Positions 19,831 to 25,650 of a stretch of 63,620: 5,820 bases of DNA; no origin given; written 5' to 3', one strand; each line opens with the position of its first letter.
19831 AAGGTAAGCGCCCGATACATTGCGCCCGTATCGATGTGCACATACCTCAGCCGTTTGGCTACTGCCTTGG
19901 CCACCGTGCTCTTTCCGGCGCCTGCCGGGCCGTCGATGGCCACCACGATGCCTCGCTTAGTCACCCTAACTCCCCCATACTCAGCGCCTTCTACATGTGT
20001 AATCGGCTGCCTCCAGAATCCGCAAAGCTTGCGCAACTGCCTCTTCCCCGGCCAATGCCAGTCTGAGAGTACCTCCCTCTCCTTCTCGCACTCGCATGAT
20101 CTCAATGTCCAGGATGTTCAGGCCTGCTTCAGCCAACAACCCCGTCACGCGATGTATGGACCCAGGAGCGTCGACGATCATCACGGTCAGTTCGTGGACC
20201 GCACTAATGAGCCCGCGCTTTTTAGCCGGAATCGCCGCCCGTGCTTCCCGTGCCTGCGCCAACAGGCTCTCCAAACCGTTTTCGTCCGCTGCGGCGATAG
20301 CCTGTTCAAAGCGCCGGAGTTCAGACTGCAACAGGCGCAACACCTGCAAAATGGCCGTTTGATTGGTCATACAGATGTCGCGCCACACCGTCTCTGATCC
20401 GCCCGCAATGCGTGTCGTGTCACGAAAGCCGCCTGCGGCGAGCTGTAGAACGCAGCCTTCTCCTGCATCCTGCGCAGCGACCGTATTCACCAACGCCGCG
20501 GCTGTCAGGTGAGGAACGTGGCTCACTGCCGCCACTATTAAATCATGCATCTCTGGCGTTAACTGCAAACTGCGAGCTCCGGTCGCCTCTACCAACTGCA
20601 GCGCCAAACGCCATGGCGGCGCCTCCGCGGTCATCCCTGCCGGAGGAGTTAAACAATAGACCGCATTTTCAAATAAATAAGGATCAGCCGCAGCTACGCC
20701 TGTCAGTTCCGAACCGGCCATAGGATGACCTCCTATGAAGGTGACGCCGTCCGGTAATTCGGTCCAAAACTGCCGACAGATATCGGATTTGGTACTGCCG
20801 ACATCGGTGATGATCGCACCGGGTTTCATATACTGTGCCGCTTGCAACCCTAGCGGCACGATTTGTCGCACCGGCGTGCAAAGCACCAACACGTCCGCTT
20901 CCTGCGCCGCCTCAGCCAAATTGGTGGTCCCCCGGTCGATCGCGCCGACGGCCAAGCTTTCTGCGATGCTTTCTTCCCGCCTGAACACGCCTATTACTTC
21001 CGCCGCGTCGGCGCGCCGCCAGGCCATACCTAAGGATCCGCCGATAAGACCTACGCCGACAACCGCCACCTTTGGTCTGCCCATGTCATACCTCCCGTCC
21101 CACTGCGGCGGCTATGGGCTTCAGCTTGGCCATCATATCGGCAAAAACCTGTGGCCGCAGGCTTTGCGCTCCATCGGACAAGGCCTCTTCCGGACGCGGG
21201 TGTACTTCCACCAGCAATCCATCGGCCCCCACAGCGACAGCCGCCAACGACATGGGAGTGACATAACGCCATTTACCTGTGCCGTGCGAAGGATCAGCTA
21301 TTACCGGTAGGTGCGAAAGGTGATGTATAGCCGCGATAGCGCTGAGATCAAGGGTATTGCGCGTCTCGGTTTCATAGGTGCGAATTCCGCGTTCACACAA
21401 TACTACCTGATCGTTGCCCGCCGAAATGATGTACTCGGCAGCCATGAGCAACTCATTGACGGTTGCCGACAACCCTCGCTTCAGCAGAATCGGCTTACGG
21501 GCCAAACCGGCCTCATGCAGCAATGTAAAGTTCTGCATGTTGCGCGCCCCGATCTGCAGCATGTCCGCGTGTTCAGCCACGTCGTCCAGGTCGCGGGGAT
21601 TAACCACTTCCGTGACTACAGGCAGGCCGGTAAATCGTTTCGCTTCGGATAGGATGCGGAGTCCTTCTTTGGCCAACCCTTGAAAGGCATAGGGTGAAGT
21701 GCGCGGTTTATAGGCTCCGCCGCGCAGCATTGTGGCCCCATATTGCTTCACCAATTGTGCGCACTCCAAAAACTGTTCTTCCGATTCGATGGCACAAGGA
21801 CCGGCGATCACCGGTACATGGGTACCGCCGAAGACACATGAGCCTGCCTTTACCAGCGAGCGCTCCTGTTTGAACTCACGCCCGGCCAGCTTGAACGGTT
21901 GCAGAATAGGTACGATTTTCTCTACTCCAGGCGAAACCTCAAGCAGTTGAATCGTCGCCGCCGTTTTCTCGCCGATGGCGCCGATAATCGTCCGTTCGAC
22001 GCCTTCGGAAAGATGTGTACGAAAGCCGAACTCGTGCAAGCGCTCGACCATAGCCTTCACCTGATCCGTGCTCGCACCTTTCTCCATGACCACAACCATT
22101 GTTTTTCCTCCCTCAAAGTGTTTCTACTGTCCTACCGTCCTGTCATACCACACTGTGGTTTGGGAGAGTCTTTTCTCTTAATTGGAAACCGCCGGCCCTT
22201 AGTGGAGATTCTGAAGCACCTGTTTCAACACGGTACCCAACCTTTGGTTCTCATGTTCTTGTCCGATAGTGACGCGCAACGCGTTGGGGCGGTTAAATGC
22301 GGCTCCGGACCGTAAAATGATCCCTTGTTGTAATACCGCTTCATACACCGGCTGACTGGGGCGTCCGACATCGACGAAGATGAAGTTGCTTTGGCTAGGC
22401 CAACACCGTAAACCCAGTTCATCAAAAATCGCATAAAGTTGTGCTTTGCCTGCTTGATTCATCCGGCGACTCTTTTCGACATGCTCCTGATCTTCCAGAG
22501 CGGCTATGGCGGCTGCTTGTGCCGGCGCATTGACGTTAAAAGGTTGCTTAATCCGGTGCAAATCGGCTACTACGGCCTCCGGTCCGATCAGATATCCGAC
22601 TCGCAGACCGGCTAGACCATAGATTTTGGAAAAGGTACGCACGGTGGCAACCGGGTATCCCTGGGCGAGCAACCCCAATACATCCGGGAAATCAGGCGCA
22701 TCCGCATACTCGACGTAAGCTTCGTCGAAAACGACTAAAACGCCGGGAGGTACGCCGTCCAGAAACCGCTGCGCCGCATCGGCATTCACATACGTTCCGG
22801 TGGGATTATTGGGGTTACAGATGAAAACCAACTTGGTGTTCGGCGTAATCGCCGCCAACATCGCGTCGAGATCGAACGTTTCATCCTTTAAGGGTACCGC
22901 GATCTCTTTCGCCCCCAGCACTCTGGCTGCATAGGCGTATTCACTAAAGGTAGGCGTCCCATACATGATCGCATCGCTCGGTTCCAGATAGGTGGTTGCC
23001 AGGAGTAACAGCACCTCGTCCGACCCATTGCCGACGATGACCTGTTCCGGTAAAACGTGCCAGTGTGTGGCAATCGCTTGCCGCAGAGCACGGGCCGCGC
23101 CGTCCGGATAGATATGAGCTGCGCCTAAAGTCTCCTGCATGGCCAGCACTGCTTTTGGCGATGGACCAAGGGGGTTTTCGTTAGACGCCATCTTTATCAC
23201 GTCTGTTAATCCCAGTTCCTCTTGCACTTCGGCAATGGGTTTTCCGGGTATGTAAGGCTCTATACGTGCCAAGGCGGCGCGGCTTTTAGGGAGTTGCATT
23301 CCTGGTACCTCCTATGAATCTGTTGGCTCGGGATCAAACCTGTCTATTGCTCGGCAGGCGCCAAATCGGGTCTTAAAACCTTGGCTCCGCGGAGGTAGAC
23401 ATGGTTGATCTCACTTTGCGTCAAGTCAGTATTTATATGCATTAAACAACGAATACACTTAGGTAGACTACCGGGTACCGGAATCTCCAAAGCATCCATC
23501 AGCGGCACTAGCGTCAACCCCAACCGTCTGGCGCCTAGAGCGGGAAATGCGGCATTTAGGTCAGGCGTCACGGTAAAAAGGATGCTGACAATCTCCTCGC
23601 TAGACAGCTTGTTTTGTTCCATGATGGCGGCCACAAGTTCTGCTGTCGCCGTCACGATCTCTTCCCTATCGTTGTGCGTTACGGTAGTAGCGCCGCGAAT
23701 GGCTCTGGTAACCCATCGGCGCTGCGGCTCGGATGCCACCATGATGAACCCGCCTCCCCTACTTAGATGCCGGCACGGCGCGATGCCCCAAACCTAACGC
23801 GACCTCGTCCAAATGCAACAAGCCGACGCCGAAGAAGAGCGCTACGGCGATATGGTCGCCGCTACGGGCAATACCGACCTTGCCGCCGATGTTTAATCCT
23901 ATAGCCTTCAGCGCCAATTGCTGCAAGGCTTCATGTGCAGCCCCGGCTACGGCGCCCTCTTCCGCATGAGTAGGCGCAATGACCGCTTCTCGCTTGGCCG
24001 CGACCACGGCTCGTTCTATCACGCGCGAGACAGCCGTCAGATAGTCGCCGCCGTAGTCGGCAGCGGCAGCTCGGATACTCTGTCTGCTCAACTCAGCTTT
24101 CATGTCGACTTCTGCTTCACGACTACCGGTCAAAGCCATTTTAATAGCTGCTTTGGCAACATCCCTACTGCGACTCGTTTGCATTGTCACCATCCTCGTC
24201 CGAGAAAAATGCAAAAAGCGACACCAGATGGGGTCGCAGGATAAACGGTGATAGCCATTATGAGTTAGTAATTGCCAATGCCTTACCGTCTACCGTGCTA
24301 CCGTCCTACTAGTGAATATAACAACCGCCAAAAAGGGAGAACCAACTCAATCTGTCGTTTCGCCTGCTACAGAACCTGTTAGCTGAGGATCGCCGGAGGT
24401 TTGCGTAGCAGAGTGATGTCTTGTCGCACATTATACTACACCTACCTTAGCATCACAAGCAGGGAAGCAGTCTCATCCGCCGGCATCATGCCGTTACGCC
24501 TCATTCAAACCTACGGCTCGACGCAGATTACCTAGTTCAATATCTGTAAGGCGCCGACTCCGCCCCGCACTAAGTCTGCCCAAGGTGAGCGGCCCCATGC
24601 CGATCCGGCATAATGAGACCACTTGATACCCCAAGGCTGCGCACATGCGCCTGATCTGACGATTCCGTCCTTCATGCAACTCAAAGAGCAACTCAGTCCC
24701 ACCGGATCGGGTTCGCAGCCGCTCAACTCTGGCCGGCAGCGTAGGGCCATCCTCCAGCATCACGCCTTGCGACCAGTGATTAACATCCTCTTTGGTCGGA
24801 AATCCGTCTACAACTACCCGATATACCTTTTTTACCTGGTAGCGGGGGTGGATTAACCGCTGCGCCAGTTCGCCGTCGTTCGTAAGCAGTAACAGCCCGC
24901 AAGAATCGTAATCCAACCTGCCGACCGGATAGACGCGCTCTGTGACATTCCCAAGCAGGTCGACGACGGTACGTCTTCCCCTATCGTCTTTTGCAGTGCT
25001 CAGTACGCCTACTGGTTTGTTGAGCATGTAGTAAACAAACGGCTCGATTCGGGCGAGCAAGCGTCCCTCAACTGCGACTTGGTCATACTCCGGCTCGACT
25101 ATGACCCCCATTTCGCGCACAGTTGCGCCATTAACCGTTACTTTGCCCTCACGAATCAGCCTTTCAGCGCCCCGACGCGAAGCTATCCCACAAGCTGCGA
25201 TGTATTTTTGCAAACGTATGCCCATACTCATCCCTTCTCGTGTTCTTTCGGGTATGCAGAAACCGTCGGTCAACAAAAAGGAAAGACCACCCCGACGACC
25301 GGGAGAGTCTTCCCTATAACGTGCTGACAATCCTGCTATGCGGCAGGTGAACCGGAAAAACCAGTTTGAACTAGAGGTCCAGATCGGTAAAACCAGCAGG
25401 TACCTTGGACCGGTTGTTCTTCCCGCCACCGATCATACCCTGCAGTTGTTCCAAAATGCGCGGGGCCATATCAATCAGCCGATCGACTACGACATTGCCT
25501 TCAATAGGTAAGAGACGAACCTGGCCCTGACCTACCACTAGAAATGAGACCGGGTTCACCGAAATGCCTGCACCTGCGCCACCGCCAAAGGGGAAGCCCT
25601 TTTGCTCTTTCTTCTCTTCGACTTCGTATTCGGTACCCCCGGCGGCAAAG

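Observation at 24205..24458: Attenuator-like ~230-nt leader with UAG-containing repeats upstream of hutP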

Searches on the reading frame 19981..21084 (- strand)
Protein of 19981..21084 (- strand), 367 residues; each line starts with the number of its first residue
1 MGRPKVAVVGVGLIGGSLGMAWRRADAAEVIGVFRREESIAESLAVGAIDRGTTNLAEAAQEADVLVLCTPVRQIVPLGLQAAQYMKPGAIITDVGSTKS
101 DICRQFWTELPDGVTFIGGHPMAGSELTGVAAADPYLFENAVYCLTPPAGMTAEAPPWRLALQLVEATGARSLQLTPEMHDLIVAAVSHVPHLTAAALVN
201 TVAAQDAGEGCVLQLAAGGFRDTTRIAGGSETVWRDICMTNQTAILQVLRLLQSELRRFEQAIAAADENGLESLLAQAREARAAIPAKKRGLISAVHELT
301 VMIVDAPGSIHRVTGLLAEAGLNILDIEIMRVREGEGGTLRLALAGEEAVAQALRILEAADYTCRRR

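Call 5: search_protein_families(library=pfam, proteins=[window:19981-21084:-])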
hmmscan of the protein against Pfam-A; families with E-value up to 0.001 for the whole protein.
window:19981-21084:- (367 aa): 8 families
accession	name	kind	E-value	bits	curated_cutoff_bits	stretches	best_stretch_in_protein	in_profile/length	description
PF02153.23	PDH_N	-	3.7e-30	104.9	26.5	1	27-172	11-152/154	Prephenate dehydrogenase, nucleotide-binding domain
PF20463.3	PDH_C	-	4e-22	78.9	22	1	176-276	1-101/102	Prephenate dehydrogenase, dimerization domain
PF01842.31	ACT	-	7.6e-09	35.6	27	1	298-359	2-63/66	ACT domain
PF03807.23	F420_oxidored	-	4.2e-07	30.9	21.6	1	5-79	1-76/94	NADP oxidoreductase coenzyme F420-dependent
PF03446.21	NAD_binding_2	-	3.5e-06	27.5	21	1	5-124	1-121/161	NAD binding domain of 6-phosphogluconate dehydrogenase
PF22629.2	ACT_AHAS_ss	-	9.1e-06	26.2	27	1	300-362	2-64/67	AHAS small subunit-like ACT domain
PF02882.25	THF_DHG_CYH_C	-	4e-05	23.4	27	1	45-100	62-112/160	Tetrahydrofolate dehydrogenase/cyclohydrolase, NAD(P)-binding domain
PF01408.29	GFO_IDH_MocA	-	0.00021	22.4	24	1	5-86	2-86/120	Oxidoreductase family, NAD-binding Rossmann fold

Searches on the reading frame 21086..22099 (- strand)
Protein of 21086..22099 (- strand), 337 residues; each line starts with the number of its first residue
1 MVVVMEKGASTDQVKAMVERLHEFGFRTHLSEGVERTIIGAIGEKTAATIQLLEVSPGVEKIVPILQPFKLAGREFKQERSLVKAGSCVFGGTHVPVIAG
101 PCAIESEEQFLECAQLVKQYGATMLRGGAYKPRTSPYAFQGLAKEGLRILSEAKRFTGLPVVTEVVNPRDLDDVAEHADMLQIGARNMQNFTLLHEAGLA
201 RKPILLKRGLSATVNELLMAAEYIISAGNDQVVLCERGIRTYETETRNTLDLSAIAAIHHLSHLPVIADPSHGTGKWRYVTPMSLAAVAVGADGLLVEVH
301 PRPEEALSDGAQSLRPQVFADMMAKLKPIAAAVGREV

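Call 5: search_protein_families(library=pfam, proteins=[window:21086-22099:-])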
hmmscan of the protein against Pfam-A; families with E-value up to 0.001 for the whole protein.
window:21086-22099:- (337 aa): 3 families
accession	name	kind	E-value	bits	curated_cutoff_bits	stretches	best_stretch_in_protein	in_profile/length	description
PF00793.26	DAHP_synth_1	-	1.6e-77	260.5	25.5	1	92-323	15-258/270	DAHP synthetase I family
PF18152.6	DAHP_snth_FXD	-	3e-21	75.4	27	1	1-67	1-67/67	DAHP synthase ferredoxin-like domain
PF03102.20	NeuB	-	4.7e-08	33.2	22.1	1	144-336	55-239/241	NeuB family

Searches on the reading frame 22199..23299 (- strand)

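Call 5: search_protein_families(library=pfam, proteins=[window:22199-23299:-])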
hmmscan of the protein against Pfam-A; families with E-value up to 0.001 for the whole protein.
window:22199-23299:- (366 aa): 3 families
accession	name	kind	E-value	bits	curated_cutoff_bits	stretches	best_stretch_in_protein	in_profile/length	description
PF00155.27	Aminotran_1_2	-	6.6e-67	226.7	19.7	1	32-354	1-357/361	Aminotransferase class I and II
PF00266.25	Aminotran_5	-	0.0004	19.9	21.5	0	72-192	48-175/371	Aminotransferase class-V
PF01041.23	DegT_DnrJ_EryC1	-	0.00084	19.1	19.8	0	71-160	28-118/360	DegT/DnrJ/EryC1/StrS aminotransferase family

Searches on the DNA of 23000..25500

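Call 3: search_rna_families(source=window, start=23000, end=25500, threshold=evalue, max_evalue=10)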
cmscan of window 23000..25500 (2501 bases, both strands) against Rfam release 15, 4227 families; matches with E-value up to 10: 2.
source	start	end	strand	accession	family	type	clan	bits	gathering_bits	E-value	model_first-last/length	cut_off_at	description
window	25404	25470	+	RF03058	sul1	Cis-reg; riboswitch;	-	18.3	36.2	2.8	1-56/56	no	sul1 RNA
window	24721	24790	-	RF01134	sR30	Gene; snRNA; snoRNA; CD-box;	-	12.8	38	5.3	1-57/57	no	Small nucleolar RNA sR30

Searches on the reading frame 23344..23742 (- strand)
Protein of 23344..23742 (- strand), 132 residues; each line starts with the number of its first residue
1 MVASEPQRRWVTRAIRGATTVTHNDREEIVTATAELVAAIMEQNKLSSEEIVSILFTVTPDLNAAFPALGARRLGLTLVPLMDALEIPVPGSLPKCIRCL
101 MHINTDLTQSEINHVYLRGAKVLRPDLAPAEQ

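Call 5: search_protein_families(library=pfam, proteins=[window:23344-23742:-])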
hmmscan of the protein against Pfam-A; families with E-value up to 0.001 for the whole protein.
window:23344-23742:- (132 aa): 1 family
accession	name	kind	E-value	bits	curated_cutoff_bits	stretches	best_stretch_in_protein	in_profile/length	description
PF07736.16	CM_1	-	1.4e-47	161.3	27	1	13-127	2-116/116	Chorismate mutase type I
